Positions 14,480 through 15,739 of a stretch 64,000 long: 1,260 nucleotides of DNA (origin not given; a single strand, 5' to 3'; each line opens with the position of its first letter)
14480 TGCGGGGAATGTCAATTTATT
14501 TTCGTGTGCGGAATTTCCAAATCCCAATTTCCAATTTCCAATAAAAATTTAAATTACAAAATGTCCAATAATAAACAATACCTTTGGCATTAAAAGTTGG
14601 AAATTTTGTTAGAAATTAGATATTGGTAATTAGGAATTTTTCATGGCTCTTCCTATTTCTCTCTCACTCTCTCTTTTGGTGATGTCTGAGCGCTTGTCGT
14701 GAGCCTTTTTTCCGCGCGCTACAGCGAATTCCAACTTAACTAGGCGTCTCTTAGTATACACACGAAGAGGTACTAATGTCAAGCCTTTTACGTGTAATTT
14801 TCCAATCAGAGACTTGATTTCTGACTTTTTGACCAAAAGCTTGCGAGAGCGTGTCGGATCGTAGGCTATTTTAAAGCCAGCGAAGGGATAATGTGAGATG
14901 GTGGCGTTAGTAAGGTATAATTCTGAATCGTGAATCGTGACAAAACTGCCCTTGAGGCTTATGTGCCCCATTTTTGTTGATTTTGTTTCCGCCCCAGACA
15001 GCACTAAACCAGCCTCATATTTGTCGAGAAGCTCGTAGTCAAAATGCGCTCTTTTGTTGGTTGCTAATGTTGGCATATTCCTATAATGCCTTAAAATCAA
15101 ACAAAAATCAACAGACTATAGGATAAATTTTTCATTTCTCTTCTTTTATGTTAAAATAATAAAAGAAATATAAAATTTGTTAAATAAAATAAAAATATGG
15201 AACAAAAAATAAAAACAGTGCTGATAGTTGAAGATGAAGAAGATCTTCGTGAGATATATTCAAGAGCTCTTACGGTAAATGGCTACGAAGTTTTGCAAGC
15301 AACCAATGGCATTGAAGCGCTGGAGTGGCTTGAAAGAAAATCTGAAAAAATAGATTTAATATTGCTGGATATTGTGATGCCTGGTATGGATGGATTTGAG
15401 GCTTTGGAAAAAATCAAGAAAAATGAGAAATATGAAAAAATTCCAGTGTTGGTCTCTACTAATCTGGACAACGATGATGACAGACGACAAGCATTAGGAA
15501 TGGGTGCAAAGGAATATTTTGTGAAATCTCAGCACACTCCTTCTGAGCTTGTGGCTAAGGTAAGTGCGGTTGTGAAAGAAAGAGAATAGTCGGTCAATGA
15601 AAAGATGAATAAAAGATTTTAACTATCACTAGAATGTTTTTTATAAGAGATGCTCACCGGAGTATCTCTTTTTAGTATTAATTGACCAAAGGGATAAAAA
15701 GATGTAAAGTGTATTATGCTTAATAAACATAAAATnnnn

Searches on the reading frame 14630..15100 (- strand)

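Call 51: search_protein_families(library=pfam, proteins=[window:14630-15100:-])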
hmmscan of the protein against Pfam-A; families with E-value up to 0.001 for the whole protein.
window:14630-15100:- (156 aa): 1 family
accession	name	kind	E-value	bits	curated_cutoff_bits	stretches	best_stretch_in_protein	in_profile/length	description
PF01668.23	SmpB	-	2.2e-50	170.7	27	1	13-155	2-143/143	SmpB protein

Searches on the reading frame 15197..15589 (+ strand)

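Call 51: search_protein_families(library=pfam, proteins=[window:15197-15589:+])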
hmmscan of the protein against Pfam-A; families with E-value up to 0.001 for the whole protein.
window:15197-15589:+ (130 aa): 1 family
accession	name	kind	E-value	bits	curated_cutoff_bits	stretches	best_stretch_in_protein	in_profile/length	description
PF00072.30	Response_reg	-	1.2e-26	93.5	30.2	1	8-122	1-110/111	Response regulator receiver domain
